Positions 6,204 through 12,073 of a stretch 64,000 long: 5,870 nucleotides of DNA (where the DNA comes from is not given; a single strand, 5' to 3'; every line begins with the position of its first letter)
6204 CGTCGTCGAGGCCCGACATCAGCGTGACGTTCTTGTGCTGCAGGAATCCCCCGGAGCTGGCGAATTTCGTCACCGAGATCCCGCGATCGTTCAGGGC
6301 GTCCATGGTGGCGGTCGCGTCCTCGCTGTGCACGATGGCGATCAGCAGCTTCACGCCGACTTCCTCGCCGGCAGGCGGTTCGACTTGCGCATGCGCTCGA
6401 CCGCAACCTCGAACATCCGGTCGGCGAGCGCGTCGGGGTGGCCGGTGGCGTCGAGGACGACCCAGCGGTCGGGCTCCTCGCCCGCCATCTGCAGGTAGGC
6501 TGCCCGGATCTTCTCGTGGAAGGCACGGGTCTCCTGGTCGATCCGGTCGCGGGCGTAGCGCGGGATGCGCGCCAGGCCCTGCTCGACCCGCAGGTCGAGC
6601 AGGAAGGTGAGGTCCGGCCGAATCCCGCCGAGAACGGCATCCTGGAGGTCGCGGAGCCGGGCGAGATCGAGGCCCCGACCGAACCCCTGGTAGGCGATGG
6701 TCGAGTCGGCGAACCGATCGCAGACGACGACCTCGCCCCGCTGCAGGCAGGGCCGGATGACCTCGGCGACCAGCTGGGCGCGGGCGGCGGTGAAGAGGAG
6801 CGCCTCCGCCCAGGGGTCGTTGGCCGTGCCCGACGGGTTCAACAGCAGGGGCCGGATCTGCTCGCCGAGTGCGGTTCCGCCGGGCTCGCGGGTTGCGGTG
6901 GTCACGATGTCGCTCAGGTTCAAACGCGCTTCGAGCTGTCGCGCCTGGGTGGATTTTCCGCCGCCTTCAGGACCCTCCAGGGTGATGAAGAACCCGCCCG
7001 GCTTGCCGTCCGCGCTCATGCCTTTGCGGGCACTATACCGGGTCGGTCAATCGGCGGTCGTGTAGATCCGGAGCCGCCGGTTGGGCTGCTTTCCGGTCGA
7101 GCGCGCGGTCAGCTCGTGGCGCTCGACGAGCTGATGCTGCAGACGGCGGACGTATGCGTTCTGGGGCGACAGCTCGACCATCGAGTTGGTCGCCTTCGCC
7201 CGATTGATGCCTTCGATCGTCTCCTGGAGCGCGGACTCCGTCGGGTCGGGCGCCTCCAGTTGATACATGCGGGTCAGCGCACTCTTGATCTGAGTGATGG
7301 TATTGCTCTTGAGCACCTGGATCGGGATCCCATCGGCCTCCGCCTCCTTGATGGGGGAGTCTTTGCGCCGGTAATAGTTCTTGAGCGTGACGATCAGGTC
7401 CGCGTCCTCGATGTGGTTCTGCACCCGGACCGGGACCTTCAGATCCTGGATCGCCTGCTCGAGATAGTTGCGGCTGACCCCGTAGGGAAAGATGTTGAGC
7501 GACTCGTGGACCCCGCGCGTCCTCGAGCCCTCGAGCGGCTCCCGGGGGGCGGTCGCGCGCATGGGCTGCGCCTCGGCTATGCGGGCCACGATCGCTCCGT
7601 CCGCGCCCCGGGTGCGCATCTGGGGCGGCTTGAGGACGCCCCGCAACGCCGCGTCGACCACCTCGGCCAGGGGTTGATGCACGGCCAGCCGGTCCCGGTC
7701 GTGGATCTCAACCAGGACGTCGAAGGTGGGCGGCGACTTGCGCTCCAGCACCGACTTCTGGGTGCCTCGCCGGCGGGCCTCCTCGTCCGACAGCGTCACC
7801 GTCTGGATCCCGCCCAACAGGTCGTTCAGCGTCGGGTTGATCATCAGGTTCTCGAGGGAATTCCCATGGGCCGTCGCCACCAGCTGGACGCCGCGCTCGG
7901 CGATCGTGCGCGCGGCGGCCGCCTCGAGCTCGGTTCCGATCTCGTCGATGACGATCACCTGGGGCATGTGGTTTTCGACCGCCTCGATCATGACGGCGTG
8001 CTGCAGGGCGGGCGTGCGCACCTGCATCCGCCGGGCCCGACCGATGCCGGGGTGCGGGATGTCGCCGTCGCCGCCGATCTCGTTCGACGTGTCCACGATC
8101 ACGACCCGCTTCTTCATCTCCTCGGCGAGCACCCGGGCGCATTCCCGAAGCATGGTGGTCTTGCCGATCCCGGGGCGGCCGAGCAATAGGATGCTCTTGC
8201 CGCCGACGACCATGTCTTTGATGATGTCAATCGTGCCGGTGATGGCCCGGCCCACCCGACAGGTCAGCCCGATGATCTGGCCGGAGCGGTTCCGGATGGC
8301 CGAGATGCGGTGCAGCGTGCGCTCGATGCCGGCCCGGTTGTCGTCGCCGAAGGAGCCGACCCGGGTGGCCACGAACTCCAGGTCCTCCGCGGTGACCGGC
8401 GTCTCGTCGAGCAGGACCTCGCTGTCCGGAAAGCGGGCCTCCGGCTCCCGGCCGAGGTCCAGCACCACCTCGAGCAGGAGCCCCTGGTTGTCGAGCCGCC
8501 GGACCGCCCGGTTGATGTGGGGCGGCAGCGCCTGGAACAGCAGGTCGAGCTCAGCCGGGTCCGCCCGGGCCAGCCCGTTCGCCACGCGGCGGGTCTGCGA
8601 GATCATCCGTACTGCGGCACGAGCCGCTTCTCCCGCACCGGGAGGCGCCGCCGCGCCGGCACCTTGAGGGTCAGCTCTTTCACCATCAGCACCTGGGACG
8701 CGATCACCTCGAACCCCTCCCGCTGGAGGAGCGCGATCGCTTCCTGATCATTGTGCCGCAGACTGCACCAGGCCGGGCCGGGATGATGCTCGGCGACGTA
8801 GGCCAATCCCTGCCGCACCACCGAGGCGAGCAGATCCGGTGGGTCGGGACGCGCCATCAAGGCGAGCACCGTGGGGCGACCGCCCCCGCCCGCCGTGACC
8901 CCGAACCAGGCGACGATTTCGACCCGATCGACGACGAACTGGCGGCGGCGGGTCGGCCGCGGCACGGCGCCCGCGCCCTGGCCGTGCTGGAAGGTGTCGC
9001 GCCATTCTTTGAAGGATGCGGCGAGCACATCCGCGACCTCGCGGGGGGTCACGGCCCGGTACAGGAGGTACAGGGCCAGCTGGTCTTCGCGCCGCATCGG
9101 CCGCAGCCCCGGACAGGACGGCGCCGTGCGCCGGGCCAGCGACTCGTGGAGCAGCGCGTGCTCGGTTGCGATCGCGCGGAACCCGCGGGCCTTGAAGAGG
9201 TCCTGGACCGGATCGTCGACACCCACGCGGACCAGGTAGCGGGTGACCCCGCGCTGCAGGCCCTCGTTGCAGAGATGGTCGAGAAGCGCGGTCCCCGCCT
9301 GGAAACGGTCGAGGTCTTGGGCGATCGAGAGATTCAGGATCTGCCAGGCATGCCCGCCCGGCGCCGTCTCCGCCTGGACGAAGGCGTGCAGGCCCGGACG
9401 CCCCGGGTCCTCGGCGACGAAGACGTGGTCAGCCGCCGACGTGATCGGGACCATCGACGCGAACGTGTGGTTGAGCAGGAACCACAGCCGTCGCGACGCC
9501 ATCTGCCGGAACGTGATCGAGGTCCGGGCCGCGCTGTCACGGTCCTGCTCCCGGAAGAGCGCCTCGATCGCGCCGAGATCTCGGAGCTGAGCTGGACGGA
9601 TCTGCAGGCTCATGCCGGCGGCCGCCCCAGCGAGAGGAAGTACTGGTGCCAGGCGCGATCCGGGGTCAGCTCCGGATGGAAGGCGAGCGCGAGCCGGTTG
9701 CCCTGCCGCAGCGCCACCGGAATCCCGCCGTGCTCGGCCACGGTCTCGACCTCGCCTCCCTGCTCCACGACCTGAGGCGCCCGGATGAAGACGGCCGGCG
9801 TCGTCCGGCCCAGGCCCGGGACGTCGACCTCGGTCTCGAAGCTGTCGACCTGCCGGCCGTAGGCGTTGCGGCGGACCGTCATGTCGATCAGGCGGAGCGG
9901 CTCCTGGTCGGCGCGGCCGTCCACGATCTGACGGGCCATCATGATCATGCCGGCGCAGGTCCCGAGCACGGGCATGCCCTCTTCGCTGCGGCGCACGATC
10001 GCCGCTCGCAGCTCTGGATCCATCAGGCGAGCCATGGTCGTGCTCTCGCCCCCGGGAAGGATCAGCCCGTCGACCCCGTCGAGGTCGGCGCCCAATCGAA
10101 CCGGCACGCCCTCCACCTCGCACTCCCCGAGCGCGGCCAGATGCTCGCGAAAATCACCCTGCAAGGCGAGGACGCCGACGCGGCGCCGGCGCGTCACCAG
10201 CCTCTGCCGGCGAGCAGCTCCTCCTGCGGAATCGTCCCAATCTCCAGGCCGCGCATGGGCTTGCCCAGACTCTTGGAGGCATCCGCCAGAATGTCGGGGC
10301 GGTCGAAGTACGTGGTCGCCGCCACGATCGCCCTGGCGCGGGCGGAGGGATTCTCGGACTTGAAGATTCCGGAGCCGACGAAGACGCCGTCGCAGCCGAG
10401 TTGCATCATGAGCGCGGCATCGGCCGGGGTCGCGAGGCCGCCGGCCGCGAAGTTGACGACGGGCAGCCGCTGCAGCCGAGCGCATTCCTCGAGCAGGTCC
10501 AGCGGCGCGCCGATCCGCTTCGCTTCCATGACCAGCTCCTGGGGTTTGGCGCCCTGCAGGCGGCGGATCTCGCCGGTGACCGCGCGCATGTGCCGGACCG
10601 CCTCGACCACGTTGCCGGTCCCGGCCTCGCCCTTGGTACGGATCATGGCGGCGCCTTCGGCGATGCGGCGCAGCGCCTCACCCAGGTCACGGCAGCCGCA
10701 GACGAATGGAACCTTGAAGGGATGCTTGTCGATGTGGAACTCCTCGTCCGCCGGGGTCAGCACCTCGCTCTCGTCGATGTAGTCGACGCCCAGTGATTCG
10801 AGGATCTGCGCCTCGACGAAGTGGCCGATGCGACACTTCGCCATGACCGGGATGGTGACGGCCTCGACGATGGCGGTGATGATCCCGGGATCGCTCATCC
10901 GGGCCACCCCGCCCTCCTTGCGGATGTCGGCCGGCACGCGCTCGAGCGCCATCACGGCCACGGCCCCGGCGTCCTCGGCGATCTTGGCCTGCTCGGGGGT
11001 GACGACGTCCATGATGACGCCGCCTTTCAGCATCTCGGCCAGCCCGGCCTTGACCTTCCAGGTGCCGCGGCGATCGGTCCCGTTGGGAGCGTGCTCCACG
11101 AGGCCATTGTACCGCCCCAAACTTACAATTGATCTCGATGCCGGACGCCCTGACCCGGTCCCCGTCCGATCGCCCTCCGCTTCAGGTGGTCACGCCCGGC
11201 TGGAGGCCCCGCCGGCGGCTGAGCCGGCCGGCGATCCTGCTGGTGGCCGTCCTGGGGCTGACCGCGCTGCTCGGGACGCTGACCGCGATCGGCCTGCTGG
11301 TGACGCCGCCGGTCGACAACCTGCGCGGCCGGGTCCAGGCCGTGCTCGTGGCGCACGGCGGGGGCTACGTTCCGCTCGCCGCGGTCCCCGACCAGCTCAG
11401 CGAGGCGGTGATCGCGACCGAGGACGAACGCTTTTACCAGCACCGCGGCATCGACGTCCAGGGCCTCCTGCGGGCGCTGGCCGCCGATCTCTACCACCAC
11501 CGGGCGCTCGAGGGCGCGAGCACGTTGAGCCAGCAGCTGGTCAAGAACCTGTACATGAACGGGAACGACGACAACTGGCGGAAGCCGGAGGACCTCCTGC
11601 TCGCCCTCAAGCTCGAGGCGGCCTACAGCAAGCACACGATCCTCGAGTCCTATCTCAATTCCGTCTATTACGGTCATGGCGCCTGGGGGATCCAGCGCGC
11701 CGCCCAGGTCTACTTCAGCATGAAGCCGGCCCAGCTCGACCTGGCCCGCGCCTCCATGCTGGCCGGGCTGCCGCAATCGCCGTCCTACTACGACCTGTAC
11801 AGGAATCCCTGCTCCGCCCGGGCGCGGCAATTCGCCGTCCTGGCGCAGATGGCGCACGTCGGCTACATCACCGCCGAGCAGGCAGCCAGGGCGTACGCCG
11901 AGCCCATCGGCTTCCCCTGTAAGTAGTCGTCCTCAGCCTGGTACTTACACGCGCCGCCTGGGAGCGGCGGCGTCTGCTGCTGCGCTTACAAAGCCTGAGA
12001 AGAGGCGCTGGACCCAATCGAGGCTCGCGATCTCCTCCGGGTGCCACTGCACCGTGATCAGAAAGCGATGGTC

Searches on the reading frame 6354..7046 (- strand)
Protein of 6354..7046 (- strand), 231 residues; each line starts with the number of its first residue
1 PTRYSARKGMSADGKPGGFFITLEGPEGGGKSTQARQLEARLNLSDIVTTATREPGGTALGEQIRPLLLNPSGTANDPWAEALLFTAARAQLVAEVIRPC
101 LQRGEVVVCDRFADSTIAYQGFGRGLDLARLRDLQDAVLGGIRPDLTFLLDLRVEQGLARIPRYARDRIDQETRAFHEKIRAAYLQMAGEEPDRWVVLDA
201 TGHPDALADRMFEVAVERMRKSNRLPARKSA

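Call 30: search_protein_families(library=pfam, max_evalue=0.001, proteins=[window:6354-7046:-])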
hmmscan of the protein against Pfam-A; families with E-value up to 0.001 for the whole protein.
window:6354-7046:- (231 aa): 2 families
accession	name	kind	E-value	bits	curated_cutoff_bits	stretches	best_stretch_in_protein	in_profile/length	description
PF02223.23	Thymidylate_kin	-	2.1e-45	155.1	27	1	23-206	1-180/185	Thymidylate kinase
PF13521.12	AAA_28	-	1.4e-08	35.5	27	1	21-186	2-148/164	AAA domain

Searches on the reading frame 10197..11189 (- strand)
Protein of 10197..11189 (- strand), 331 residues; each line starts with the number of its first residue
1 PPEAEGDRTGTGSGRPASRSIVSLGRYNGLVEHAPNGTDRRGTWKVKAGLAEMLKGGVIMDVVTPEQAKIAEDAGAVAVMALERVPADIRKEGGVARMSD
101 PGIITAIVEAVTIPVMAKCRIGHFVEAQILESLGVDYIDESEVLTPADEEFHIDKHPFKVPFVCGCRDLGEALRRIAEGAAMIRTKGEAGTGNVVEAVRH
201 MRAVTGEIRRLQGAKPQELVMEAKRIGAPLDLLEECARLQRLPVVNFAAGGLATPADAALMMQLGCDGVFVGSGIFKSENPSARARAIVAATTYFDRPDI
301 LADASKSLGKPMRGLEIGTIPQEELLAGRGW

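Call 88: search_protein_families(library=pfam, max_evalue=0.001, proteins=[window:10197-11189:-])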
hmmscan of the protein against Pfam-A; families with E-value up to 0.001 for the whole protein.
window:10197-11189:- (331 aa): 3 families
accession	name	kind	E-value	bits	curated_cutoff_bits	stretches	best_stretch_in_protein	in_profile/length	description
PF01680.23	SOR_SNZ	-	8.2e-110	365.9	27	1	44-249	2-207/207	SOR/SNZ family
PF05690.20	ThiG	-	8.3e-09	35.6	23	1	241-292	175-224/247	Thiazole biosynthesis protein ThiG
PF01207.24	Dus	-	0.001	18.7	20.4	0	240-284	181-224/311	Dihydrouridine synthase (Dus)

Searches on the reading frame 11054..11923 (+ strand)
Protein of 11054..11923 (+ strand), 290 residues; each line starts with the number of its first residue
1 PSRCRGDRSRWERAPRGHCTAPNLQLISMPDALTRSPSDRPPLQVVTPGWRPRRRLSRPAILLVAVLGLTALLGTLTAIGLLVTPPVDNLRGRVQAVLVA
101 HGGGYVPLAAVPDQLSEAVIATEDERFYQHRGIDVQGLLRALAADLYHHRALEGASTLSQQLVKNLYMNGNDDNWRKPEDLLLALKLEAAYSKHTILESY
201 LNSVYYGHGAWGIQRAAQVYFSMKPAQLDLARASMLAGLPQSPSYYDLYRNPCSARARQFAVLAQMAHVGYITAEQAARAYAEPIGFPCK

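Call 88: search_protein_families(library=pfam, max_evalue=0.001, proteins=[window:11054-11923:+])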
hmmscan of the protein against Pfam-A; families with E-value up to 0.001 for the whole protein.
window:11054-11923:+ (290 aa): 1 family
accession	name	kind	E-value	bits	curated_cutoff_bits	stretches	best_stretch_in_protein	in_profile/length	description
PF00912.28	Transgly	-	2.6e-56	190.3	27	1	104-266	15-177/178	Transglycosylase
